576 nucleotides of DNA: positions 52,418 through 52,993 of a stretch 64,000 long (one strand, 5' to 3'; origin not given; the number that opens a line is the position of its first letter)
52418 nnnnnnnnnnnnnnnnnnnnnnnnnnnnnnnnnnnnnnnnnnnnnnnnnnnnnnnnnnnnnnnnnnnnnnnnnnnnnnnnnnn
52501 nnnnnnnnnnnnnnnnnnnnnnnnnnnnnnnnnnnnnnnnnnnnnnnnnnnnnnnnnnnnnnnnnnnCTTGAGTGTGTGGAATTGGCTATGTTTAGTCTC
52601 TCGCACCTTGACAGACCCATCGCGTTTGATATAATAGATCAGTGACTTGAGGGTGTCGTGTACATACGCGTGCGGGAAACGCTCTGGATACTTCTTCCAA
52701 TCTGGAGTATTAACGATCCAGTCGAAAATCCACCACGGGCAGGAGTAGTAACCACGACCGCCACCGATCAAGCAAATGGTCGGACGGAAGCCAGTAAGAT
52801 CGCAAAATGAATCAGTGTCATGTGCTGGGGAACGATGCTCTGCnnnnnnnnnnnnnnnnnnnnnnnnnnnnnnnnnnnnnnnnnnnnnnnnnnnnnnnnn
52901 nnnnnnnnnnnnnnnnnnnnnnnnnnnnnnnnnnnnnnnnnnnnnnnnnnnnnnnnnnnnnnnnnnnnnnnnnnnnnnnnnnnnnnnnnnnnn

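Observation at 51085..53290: Hoc C-terminal capsid-binding motifs recur in a 63-aa mini-ORF and in the Inh-like protein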

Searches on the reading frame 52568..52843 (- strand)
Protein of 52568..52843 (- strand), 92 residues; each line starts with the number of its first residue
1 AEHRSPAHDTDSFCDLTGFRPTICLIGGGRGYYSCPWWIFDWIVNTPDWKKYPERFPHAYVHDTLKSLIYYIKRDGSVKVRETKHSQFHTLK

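Call 29: search_protein_representatives(protein=window:52568-52843:-)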
Query: 92 residues. Proteins with E-value up to 0.001 (for the whole library): 88; up to 1e-10: 58; up to 1e-30: 3. The best 88 are listed.
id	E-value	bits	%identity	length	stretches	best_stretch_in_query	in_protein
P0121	2.9e-37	143.0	73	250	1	8-91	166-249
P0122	1.0e-35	138.0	64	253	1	3-92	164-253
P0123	6.8e-33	128.9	67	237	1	1-92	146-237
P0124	4.8e-30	119.8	59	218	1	11-91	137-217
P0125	3.0e-24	101.2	55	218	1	17-92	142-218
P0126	4.1e-24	100.7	52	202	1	10-91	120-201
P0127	6.2e-24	100.1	60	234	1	17-91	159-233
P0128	4.8e-23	97.3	58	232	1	18-91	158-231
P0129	6.1e-23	97.0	53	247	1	17-89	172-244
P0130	1.2e-22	96.0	53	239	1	14-91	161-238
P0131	2.6e-22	94.9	59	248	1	18-91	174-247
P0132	4.5e-22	94.2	54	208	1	12-92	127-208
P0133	8.3e-22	93.3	55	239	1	18-91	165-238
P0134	1.6e-21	92.4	57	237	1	17-92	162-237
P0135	4.7e-21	90.9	53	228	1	18-91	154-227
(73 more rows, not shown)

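Call 47: predict_structure(alignment_id=A2)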
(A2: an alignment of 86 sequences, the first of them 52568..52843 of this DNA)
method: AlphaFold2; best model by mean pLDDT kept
length: 92 residues; sequences in the alignment: 86
mean_pLDDT: 92.9   pTM: 0.83
mean pLDDT of the five models: 92.9, 92.7, 92.5, 92.3, 91.9
residues with pLDDT >= 90: 80; 70-90: 4; 50-70: 7; < 50: 1
segments of 3 or more residues with pLDDT < 50: none
pLDDT, mean of each block of 10 residues (from residue 1): 61 93 96 98 97 98 98 96 98 96
secondary structure, 60 per line:
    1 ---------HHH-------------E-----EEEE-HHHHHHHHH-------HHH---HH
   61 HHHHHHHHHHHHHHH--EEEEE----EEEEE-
elements in order: E32-35 H37-45 H59-75 E78-82 E87-91

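Call 51: fold_search(model_id=the predicted structure, library=pdb)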
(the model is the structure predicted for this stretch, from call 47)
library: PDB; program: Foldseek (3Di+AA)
matches with E <= 10: 78; with E <= 0.001: 0
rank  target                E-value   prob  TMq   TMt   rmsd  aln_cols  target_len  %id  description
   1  8t1x_X                3.6e-01  0.82  0.59  0.57   3.6        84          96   18  T4 highly immunogenic outer capsid protein C-terminal domain bound to the vertex-proximal gp23* capsomer of the isomet (released 2023-07-19)
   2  2e9y_A                2.4e+00  0.06  0.25  0.09   9.8        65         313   12  Crystal structure of project APE1968 from Aeropyrum pernix K1 (released 2007-07-31)
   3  7cxx_A                3.0e+00  0.04  0.25  0.12  12.0        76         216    8  Structural insights into novel mechanisms of inhibition of the major b-carbonic anhydrase CafB from the pathogenic fun (released 2021-03-31)
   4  7ptg_A                3.2e+00  0.05  0.22  0.13  10.6        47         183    8  Pseudomonas aeruginosa DNA gyrase B 24kDa ATPase subdomain complexed with EBL2888 (released 2022-10-05)
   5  7cxy_A                3.4e+00  0.04  0.25  0.12  12.6        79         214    8  Structural insights into novel mechanisms of inhibition of the major b-carbonic anhydrase CafB from the pathogenic fun (released 2021-03-31)
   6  1pkl_C                3.6e+00  0.03  0.21  0.06   5.0        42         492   14  THE STRUCTURE OF LEISHMANIA PYRUVATE KINASE (released 1998-09-23)
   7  7ptg_B                3.6e+00  0.02  0.18  0.10  11.5        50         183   12  Pseudomonas aeruginosa DNA gyrase B 24kDa ATPase subdomain complexed with EBL2888 (released 2022-10-05)
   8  9sit_I                3.9e+00  0.02  0.22  0.15  10.2        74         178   11  Type I-F_HNH variant Cascade bound to dsDNA, HNH domain in inwards position (released 2026-02-18)
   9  7ptf_A                4.7e+00  0.03  0.21  0.11  10.8        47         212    8  Pseudomonas aeruginosa DNA gyrase B 24kDa ATPase subdomain complexed with novobiocin (released 2022-10-05)
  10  3l86                  4.7e+00  0.03  0.20  0.09  10.3        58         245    7  The Crystal Structure of smu.665 from Streptococcus mutans UA159 (released 2011-01-05)
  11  5ilo_A                4.7e+00  0.01  0.14  0.07  11.4        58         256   19  Crystal structure of photoreceptor dehydrogenase from Drosophila melanogaster (released 2016-11-16)
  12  8w1p_I                5.0e+00  0.03  0.19  0.11   7.4        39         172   15  Structure of Selenomonas sp. Cascade (SsCascade) (released 2024-08-07)
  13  7coj_A                5.0e+00  0.03  0.15  0.08   6.7        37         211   14  Crystal structure of the b-carbonic anhydrase CafA of the fungal pathogen Aspergillus fumigatus (released 2020-10-14)
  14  7dqm_A                5.0e+00  0.02  0.19  0.11  10.8        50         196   12  E. coli GyrB ATPase domain in complex with Naringenin (released 2021-10-27)
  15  9shx_I                5.0e+00  0.01  0.18  0.13  13.9        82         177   10  Type I-F_HNH variant Cascade bound to dsDNA, HNH domain in middle position (released 2026-02-04)
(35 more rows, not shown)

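Call 58: fold_search(model_id=the predicted structure, library=viral)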
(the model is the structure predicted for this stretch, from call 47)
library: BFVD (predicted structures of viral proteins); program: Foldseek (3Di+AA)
matches with E <= 10: 162; with E <= 0.001: 4
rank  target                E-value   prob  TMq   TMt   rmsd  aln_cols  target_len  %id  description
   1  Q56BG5                1.4e-09  1.00  0.81  0.25   0.9        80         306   60  Inh minor capsid protein inhibitor of 21 protease [Escherichia phage RB43]
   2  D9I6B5                3.9e-07  1.00  0.78  0.36   9.1        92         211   37  Inh inhibitor of prohead protease gp21 [Acinetobacter phage 133]
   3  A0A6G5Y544            2.3e-06  1.00  0.78  0.35   0.9        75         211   33  (no name in the UniProt tables at hand)
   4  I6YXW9                1.4e-05  1.00  0.74  0.31   7.7        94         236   34  Inhibitor of prohead protease gp21 [Aeromonas phage Aes012]
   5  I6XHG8                1.3e-03  1.00  0.47  0.29   9.0        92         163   24  Inh [Vibrio phage phi-pp2]
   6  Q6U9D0                7.1e-03  1.00  0.57  0.30   1.5        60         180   18  Head outer capsid protein [Aeromonas phage 44RR2.8t]
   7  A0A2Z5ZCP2            7.5e-03  1.00  0.53  0.13   6.0        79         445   15  Phage tail fibers [Escherichia phage EcS1]
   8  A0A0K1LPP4            8.0e-03  1.00  0.53  0.29   1.8        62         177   13  Outer capsid protein [Klebsiella phage Matisse]
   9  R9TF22                9.8e-03  1.00  0.54  0.33   6.8        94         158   21  Uncharacterized protein [Vibrio phage nt-1]
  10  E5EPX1                9.8e-03  0.99  0.54  0.29  10.8        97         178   21  Hoc head outer capsid protein [Acinetobacter phage Acj9]
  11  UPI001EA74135         1.4e-02  1.00  0.50  0.18   3.5        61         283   18  (no name look-up for this kind of identifier)
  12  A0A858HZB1            1.6e-02  1.00  0.58  0.07   7.0        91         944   25  (no name in the UniProt tables at hand)
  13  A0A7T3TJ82            1.9e-02  0.99  0.53  0.23   3.8        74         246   22  (no name in the UniProt tables at hand)
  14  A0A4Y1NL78            2.3e-02  0.99  0.50  0.14   2.5        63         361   32  Highly immunogenic outer capsid protein [Acinetobacter phage AM101]
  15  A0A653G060            2.5e-02  1.00  0.50  0.09   3.2        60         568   23  (no name in the UniProt tables at hand)
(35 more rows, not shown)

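Call 76: search_solved_structures(query=A2, max_evalue=10, show_alignments=1)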
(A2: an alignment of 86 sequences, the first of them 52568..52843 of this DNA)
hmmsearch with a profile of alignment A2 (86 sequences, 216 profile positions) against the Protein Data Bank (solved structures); distinct sequences matched with E-value up to 10: 2.
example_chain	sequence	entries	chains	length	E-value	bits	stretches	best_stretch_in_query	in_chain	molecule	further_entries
5vf3_Z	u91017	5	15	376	0.0013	22.3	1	73-210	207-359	Highly immunogenic outer capsid protein | Hoc, highly immunogenic outer capsid protein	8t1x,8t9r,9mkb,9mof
6pf2_A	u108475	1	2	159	0.25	14.9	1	8-78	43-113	Myosin, heavy polypeptide 7, cardiac muscle, beta variant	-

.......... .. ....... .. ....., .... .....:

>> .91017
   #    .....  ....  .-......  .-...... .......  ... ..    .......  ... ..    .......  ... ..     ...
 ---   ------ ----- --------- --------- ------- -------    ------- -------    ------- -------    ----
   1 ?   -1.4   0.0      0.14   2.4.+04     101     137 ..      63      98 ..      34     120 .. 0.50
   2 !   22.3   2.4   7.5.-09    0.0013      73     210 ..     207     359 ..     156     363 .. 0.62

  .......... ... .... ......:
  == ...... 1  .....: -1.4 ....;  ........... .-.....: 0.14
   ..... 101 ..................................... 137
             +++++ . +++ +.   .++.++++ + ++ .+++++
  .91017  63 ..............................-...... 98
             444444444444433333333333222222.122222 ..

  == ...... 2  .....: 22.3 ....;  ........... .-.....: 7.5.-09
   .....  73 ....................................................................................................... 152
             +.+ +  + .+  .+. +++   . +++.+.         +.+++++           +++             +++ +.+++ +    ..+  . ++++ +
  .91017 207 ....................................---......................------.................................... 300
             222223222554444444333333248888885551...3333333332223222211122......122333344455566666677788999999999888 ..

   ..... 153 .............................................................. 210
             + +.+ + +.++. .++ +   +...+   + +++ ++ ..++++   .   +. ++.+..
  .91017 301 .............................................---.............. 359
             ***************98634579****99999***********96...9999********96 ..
